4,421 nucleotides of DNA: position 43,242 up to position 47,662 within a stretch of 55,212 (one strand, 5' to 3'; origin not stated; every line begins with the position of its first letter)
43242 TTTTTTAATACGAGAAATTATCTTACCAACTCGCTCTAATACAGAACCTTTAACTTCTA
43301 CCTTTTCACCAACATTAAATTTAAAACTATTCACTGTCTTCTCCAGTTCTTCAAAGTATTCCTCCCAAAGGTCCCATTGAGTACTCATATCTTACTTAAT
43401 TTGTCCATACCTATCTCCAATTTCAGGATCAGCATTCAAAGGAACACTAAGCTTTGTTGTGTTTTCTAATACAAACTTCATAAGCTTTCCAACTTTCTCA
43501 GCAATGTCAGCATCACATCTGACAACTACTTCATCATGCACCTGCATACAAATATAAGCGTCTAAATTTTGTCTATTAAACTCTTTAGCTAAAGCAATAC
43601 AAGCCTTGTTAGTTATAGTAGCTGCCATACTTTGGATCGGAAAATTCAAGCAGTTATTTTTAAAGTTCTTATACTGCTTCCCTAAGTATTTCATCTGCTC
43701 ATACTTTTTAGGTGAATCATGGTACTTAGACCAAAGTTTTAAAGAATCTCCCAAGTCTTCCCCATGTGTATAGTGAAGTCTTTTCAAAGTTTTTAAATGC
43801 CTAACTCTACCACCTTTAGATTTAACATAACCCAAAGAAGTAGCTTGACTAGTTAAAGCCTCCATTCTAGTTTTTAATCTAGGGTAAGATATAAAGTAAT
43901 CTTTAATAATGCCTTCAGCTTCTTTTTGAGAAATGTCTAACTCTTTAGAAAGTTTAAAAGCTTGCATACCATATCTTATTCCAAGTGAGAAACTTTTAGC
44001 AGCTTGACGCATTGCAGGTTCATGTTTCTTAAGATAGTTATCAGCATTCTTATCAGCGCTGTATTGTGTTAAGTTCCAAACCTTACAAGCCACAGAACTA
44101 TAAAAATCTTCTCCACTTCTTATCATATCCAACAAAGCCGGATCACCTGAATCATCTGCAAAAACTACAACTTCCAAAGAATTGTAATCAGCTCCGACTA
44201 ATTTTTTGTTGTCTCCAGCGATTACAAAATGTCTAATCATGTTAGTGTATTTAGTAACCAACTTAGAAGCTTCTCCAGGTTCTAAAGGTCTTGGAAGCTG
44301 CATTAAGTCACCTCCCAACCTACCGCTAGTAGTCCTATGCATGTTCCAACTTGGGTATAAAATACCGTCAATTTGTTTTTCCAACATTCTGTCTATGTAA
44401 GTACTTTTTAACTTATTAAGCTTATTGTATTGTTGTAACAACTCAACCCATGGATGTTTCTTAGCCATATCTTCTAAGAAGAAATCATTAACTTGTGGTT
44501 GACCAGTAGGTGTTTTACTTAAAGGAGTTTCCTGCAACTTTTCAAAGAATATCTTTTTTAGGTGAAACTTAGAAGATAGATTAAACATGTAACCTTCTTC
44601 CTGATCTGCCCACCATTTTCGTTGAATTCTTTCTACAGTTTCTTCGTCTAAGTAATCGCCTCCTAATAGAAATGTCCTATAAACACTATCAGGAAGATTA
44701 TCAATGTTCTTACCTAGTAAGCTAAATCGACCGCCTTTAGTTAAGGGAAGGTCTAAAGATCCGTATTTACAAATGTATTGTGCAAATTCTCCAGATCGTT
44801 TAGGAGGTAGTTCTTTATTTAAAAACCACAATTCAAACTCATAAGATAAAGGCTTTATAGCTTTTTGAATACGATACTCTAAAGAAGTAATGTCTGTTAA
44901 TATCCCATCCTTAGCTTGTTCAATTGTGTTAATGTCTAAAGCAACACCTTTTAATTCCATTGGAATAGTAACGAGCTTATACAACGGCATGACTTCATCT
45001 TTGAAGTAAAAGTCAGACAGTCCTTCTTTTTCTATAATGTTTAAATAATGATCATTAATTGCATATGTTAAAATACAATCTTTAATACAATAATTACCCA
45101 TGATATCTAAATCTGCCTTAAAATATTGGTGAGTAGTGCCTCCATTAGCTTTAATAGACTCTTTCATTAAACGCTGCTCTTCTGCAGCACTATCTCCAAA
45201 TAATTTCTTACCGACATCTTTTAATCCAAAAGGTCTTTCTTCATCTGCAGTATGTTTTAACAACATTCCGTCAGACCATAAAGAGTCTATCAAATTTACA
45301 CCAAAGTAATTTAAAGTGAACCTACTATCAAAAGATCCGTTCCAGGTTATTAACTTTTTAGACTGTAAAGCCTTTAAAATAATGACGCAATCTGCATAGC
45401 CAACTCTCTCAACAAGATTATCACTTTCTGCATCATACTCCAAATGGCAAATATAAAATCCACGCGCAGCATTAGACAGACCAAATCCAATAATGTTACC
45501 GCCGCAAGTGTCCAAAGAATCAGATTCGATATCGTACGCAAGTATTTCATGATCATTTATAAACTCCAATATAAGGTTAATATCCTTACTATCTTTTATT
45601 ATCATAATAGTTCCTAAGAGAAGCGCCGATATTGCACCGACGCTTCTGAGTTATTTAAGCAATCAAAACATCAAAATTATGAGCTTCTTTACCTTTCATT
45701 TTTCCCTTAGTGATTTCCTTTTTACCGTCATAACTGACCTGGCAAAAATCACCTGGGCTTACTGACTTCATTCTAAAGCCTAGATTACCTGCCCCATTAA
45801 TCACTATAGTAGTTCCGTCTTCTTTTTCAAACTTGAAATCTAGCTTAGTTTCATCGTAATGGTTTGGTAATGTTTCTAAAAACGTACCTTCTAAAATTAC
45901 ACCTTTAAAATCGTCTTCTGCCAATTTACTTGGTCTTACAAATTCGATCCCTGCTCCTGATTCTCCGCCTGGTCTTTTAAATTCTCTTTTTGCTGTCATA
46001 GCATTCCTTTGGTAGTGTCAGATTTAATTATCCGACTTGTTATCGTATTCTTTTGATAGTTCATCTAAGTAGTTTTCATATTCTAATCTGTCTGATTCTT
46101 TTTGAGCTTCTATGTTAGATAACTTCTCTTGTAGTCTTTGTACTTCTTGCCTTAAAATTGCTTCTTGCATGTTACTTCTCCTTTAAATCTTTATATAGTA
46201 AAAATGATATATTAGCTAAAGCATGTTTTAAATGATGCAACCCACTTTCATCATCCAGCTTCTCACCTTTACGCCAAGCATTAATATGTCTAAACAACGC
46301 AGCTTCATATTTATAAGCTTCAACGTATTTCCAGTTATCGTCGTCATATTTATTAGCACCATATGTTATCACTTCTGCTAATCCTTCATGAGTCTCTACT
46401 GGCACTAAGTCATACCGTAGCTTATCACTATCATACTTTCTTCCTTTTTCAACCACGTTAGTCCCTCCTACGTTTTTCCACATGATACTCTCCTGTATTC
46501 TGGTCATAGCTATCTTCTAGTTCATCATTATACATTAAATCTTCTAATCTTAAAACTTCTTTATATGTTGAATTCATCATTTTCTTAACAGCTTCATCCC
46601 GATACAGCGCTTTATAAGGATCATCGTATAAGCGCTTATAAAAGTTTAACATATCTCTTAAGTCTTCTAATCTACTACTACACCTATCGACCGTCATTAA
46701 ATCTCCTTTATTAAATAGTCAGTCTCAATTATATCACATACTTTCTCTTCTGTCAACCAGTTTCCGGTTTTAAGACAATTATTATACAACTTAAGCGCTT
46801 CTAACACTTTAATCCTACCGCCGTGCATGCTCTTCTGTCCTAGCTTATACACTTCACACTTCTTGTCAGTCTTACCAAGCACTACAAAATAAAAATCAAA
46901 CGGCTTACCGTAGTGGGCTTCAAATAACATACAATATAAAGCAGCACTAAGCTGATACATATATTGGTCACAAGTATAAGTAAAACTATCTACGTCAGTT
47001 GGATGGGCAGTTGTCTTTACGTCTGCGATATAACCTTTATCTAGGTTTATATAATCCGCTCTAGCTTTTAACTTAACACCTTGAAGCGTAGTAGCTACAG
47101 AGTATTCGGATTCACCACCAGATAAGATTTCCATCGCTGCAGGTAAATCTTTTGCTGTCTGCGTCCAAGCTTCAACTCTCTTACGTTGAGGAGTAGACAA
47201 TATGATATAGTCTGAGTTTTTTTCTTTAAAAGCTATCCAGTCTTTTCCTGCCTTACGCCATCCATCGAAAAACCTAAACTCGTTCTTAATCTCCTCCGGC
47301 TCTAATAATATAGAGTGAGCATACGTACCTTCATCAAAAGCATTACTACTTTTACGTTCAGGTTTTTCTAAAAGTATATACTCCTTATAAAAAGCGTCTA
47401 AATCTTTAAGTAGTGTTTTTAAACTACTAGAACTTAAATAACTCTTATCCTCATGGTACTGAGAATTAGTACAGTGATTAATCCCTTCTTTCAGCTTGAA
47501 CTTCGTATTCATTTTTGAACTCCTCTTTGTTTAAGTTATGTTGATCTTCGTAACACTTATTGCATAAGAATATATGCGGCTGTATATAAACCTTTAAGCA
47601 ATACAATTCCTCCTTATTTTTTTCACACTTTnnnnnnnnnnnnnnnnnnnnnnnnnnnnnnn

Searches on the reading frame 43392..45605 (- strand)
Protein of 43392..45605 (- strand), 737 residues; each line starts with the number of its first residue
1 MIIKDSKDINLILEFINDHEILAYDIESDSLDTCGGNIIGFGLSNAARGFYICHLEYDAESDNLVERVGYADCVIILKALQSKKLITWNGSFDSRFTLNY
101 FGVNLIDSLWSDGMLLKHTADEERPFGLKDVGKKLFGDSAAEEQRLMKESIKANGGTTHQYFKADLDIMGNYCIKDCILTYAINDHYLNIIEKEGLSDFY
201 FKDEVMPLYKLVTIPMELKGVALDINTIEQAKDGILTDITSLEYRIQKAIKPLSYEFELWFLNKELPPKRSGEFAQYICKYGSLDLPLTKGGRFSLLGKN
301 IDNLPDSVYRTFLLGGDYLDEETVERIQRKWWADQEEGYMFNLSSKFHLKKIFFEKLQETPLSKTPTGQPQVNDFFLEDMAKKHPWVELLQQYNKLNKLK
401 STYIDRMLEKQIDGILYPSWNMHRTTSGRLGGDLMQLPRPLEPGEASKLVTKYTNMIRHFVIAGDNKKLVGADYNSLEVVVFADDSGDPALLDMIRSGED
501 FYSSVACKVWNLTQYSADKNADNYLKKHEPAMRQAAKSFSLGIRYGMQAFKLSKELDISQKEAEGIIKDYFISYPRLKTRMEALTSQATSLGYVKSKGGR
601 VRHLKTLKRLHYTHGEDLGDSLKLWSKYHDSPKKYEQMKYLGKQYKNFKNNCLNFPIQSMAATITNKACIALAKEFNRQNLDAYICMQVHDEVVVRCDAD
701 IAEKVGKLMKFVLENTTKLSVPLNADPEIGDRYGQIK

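Call 41: search_protein_families(library=phrogs, proteins=[window:43392-45605:-], max_evalue=0.00001)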
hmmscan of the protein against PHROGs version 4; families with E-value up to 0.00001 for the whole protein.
window:43392-45605:- (737 aa): 7 families
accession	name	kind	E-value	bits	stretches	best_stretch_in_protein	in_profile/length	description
phrog_17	-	DNA, RNA and nucleotide metabolism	2.2e-94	318.5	1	18-735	669-1232/1445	DNA polymerase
phrog_2573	-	DNA, RNA and nucleotide metabolism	2.1e-39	136.7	1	464-733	14-274/336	DNA polymerase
phrog_5995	-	DNA, RNA and nucleotide metabolism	1.3e-23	84.8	1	542-734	3-176/236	DNA polymerase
phrog_10285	-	DNA, RNA and nucleotide metabolism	4.9e-13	49.8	1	454-733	42-318/321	DNA polymerase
phrog_12241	-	DNA, RNA and nucleotide metabolism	7.7e-12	45.9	1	14-430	122-483/502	DNA polymerase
phrog_15971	-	DNA, RNA and nucleotide metabolism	1.3e-08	35.4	0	651-708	287-344/376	DNA polymerase I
phrog_24147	-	DNA, RNA and nucleotide metabolism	1.1e-07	33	1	652-733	5-89/93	DNA polymerase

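Call 44: search_dna_similar(query=window:43392-45605:-, collection=phages, mode=protein, max_rows=12)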
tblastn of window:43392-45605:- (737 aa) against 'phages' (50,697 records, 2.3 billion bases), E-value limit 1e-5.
Records with a match: 2254; places in all: 2254; records where one place covers at least 80% of the query: 18.
Best place of each record, by identity: <60% 2254.
By first word of the organism name: Staphylococcus 285; Salmonella 271; Bacillus 224; Klebsiella 188; Microbacterium 179; Mycobacterium 177; Enterococcus 143; Escherichia 136; Acinetobacter 97; Vibrio 91; and 60 more.
By host as written in the record: - 203; Mycobacterium smegmatis mc2 155 104; Staphylococcus aureus 96; Microbacterium foliorum NRRL B-24224 SEA 90; Klebsiella pneumoniae 88; Microbacterium foliorum NRRL B-24224 68; Listeria monocytogenes 50; Escherichia coli 45; and 504 more.
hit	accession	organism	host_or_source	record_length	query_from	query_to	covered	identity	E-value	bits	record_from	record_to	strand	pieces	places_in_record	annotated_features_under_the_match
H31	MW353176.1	Flavobacterium phage vB_FspM_immuto_3-5A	Flavobacterium sp. LMO8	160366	9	735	99%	37.8%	1e-141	465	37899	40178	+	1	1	DNA polymerase family A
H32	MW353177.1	Flavobacterium phage vB_FspM_immuto_13-6C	Flavobacterium sp. LMO8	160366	9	735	99%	37.8%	1e-141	465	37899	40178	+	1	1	DNA polymerase family A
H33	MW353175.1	Flavobacterium phage vB_FspM_immuto_2-6A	Flavobacterium sp. LMO8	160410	9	735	99%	37.6%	1e-140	462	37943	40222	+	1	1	DNA polymerase family A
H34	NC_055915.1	Flavobacterium phage vB_FspM_immuto_2-6A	Flavobacterium sp. LMO8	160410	9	735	99%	37.6%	1e-140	462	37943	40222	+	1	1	DNA polymerase family A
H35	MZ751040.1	Bacillus phage phi18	Bacillus subtilis subsp. subtilis str. ...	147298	38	734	95%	24.5%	6e-33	143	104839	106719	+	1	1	DNA polymerase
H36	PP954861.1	Pseudomonas phage Lebethron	Pseudomonas taiwanensis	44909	12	731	98%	22.1%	6e-23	111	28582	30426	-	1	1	DNA polymerase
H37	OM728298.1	Bacillus phage vB_BsuM-Goe16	Bacillus subtilis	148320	86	734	88%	24.0%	5e-28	127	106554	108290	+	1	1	hypothetical protein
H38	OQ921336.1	Bacillus phage SPO1L1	Bacillus subtilis BEST7003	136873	86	734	88%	23.1%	2e-28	129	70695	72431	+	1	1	hypothetical protein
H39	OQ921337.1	Bacillus phage SPO1L2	Bacillus subtilis BEST7003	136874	86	734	88%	23.1%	2e-28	129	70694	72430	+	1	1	hypothetical protein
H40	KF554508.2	Bacillus phage CP-51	Bacillus cereus HER1399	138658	84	735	88%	23.0%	1e-27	126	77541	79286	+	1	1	putative dna polymerase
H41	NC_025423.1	Bacillus phage CP-51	Bacillus cereus HER1399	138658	84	735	88%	23.0%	1e-27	126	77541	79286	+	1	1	DNA polymerase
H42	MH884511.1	Exiguobacterium phage vB_EalM-132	Exiguobacterium alkaliphilum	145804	86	735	88%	22.8%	1e-23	113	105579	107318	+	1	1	polA_1: DNA polymerase I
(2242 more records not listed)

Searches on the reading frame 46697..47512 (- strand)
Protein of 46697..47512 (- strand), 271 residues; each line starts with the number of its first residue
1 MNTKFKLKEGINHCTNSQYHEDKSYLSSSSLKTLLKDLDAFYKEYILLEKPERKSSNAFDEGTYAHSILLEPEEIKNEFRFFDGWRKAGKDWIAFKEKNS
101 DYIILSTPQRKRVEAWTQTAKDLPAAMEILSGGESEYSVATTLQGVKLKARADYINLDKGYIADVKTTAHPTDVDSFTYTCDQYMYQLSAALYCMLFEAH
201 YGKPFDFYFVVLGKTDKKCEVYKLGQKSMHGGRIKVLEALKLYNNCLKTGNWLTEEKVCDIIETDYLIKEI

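Call 41: search_protein_families(library=phrogs, proteins=[window:46697-47512:-], max_evalue=0.00001)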
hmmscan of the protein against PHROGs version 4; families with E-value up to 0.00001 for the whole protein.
window:46697-47512:- (271 aa): 4 families
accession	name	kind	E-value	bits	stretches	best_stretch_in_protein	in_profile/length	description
phrog_412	-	DNA, RNA and nucleotide metabolism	1.2e-46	160.9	1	13-257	143-395/440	exonuclease VIII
phrog_1227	-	DNA, RNA and nucleotide metabolism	1.3e-15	58.4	1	16-230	6-219/268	exonuclease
phrog_607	-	DNA, RNA and nucleotide metabolism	5.5e-12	45.8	1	133-252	738-856/883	exonuclease VII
phrog_69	-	DNA, RNA and nucleotide metabolism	1.1e-06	28.9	1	17-214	81-270/501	exonuclease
